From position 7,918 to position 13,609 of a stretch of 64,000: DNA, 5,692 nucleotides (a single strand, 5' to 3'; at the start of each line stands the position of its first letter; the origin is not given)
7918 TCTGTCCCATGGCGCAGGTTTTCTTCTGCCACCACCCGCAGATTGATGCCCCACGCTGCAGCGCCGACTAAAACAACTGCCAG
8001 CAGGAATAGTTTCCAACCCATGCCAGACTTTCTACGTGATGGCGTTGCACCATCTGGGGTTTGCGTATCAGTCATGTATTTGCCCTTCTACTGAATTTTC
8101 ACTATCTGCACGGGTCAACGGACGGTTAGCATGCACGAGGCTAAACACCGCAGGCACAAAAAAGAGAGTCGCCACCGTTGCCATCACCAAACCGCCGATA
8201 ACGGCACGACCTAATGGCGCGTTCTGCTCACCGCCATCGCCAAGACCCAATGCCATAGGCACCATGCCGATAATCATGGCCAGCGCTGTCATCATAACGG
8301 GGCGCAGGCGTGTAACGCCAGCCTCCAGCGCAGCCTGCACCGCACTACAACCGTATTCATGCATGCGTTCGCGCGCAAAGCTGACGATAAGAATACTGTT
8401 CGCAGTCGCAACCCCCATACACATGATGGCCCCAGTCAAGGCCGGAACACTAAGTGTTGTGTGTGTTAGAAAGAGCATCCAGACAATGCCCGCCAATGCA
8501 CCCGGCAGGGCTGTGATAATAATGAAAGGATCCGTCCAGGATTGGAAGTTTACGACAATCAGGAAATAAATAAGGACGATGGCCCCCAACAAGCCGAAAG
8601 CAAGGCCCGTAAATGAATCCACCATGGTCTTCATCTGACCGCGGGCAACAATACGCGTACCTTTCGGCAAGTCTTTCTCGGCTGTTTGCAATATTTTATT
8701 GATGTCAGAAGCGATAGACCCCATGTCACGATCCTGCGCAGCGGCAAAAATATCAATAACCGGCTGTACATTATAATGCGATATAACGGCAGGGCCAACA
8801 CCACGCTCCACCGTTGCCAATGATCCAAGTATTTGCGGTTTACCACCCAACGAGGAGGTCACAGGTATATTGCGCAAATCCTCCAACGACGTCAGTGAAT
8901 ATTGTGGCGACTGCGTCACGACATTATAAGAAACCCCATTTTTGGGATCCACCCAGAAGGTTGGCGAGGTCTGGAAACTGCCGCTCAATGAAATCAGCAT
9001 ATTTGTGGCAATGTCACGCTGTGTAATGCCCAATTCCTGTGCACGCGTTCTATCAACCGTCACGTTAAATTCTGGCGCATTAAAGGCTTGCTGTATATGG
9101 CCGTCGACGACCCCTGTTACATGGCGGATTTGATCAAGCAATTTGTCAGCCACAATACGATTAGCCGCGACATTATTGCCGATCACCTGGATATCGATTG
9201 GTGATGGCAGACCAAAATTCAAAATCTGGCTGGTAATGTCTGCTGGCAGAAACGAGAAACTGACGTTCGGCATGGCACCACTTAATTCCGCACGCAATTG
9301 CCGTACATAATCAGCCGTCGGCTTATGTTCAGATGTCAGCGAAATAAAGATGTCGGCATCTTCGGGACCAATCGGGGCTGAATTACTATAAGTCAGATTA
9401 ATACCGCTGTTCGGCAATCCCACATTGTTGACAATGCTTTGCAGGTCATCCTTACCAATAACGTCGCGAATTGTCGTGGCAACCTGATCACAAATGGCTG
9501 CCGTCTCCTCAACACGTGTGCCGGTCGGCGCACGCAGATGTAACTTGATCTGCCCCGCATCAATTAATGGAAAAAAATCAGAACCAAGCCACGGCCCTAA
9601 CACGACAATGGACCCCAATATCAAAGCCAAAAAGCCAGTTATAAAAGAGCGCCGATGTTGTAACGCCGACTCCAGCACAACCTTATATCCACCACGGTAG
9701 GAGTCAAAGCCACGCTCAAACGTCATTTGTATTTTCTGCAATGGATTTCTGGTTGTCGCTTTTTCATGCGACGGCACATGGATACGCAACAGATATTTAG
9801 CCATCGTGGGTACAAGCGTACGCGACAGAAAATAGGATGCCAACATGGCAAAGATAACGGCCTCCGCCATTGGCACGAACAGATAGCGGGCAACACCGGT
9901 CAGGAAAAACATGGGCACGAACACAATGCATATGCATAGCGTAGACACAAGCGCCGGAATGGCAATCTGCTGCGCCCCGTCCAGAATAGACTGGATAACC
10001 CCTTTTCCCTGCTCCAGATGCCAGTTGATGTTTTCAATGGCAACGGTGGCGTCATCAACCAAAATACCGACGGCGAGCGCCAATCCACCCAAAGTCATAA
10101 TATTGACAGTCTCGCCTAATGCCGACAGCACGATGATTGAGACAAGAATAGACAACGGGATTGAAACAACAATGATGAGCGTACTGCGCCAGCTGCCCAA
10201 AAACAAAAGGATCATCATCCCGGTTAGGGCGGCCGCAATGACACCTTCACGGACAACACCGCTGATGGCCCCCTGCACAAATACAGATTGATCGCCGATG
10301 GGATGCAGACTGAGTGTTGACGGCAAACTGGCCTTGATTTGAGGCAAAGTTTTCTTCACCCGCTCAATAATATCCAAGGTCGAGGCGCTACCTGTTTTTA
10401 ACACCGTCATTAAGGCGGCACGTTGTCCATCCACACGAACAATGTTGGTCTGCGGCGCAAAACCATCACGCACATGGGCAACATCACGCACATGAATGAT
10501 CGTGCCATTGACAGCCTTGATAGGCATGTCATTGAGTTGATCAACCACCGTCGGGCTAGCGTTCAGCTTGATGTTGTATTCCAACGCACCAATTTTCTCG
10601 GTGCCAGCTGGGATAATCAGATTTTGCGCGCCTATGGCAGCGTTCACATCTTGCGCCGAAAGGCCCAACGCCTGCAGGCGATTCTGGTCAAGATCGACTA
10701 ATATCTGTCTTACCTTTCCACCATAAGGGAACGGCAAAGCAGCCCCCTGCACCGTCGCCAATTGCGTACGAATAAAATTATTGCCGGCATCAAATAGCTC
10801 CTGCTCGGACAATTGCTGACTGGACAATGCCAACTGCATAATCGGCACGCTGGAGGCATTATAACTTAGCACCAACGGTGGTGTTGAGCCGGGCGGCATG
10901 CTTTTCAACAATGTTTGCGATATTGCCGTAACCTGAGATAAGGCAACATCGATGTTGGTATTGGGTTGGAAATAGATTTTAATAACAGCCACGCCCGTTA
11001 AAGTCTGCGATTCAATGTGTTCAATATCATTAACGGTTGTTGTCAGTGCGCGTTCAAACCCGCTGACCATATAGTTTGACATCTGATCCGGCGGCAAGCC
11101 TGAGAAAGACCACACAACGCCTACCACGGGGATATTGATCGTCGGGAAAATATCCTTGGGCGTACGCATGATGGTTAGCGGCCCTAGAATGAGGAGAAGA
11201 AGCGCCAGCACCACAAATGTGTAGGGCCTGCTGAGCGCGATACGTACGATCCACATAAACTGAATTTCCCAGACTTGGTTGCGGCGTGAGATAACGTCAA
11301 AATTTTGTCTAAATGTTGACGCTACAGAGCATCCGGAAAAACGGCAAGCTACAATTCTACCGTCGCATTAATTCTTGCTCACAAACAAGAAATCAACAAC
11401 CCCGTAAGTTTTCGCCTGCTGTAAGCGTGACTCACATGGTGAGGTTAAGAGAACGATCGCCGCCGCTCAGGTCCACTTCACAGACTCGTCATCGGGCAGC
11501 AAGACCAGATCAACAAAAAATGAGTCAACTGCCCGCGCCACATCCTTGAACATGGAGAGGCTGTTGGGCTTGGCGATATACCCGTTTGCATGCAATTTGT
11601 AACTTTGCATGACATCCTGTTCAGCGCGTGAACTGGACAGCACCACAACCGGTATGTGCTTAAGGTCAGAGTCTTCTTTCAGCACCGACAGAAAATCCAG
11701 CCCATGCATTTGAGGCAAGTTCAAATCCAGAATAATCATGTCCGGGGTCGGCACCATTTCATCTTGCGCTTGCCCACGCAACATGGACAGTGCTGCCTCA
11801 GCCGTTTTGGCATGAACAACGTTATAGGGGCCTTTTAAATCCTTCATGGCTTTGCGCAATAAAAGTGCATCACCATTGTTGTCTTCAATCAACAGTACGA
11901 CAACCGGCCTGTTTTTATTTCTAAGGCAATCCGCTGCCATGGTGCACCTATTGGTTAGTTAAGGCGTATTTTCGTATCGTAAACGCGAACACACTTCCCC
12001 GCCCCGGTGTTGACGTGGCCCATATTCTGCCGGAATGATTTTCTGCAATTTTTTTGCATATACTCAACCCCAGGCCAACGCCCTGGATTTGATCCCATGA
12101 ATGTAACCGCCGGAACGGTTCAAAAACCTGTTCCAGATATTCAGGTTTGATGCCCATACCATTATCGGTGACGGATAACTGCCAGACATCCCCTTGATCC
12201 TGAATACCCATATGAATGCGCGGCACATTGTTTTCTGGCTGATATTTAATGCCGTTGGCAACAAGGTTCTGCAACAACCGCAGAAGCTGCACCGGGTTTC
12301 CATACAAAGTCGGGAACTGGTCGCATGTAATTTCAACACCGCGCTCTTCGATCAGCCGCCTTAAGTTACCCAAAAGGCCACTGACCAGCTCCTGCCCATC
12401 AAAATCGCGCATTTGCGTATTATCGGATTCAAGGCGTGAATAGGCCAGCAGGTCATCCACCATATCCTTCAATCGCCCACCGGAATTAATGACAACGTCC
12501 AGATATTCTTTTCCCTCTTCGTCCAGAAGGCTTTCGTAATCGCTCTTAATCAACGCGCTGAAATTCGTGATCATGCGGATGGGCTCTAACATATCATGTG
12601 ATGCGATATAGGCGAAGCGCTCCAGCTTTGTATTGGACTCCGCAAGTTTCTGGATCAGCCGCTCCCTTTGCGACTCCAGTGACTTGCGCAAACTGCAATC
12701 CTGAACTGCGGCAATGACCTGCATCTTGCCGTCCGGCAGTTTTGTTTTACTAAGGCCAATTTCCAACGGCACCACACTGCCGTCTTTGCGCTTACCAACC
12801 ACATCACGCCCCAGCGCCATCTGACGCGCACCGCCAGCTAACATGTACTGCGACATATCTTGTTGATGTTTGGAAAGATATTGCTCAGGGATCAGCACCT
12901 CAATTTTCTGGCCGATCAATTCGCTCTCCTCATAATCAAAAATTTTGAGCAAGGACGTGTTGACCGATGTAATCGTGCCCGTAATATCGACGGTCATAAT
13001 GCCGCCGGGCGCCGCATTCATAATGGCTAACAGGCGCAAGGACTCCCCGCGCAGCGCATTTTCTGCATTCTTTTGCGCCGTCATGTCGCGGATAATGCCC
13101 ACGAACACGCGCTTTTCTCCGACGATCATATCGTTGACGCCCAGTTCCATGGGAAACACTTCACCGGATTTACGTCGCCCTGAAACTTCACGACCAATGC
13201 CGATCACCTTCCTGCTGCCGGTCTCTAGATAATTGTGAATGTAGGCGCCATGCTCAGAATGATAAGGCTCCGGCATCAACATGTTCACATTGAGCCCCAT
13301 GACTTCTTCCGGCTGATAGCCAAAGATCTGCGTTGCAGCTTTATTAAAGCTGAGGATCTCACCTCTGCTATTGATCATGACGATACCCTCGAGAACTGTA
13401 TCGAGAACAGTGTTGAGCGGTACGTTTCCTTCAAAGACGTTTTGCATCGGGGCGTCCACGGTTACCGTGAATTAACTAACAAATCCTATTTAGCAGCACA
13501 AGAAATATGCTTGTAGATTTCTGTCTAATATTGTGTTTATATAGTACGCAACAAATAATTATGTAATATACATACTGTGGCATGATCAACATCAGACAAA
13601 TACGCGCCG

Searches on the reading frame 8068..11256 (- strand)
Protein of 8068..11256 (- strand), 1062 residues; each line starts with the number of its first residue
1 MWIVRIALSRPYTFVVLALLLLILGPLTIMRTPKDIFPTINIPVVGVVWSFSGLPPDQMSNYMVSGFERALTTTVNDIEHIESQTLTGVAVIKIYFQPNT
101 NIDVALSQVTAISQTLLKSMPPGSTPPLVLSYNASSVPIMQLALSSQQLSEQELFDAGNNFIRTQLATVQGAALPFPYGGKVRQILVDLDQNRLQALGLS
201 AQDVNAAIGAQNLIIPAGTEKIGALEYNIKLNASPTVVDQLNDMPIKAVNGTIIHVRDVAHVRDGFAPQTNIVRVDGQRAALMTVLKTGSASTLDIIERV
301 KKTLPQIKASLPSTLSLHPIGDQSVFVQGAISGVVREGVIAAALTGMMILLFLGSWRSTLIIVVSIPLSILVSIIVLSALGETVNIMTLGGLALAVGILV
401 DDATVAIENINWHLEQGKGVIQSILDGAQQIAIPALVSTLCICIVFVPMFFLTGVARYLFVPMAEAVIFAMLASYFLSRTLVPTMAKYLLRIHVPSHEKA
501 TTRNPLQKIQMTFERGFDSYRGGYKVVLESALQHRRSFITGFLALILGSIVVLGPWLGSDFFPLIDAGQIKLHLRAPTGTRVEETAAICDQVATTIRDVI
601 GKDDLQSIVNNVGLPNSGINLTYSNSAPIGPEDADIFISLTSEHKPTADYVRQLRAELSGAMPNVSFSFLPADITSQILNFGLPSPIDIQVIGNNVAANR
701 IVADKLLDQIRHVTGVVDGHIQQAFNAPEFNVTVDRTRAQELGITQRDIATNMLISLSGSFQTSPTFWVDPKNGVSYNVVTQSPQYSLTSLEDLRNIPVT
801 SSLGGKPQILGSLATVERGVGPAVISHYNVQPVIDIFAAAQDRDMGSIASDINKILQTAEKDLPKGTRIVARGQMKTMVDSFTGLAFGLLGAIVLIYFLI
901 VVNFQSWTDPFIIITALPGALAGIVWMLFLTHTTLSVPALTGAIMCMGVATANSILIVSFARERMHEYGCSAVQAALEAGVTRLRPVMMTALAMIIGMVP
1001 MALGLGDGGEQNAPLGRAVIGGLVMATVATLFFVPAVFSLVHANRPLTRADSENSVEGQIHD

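Call 56: search_protein_families(library=pfam, proteins=[window:8068-11256:-], max_evalue=0.00001)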
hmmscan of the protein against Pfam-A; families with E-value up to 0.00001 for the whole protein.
window:8068-11256:- (1062 aa): 1 family
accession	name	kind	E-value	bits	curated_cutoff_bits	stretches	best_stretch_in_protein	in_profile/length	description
PF00873.25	ACR_tran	-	6.9e-205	683.3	28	1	3-1042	1-1021/1021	AcrB/AcrD/AcrF family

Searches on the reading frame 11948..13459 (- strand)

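Call 56: search_protein_families(library=pfam, proteins=[window:11948-13459:-], max_evalue=0.00001)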
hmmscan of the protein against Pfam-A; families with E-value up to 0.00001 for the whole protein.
window:11948-13459:- (503 aa): 7 families
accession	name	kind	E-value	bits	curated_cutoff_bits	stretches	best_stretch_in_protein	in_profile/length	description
PF00989.32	PAS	-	4.2e-31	107.7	22.6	2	17-126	5-113/113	PAS fold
PF02518.31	HATPase_c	-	5.1e-26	91.7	26.4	1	387-497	1-109/111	Histidine kinase-, DNA gyrase B-, and HSP90-like ATPase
PF13426.13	PAS_9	-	2e-25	89.5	27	2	24-128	2-103/103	PAS domain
PF13188.13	PAS_8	-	2.4e-14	53.1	21.8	1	16-66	4-55/65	PAS domain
PF24820.1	Diguanyl_cycl_sensor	-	1.7e-12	47.7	28.1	0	20-125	3-109/109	Diguanylate cyclase-like sensor domain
PF00512.31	HisKA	-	3.5e-11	43.4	26.9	1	279-345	2-65/66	His Kinase A (phospho-acceptor) domain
PF08448.16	PAS_4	-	4.4e-10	40.2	23.1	0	22-81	4-63/110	PAS fold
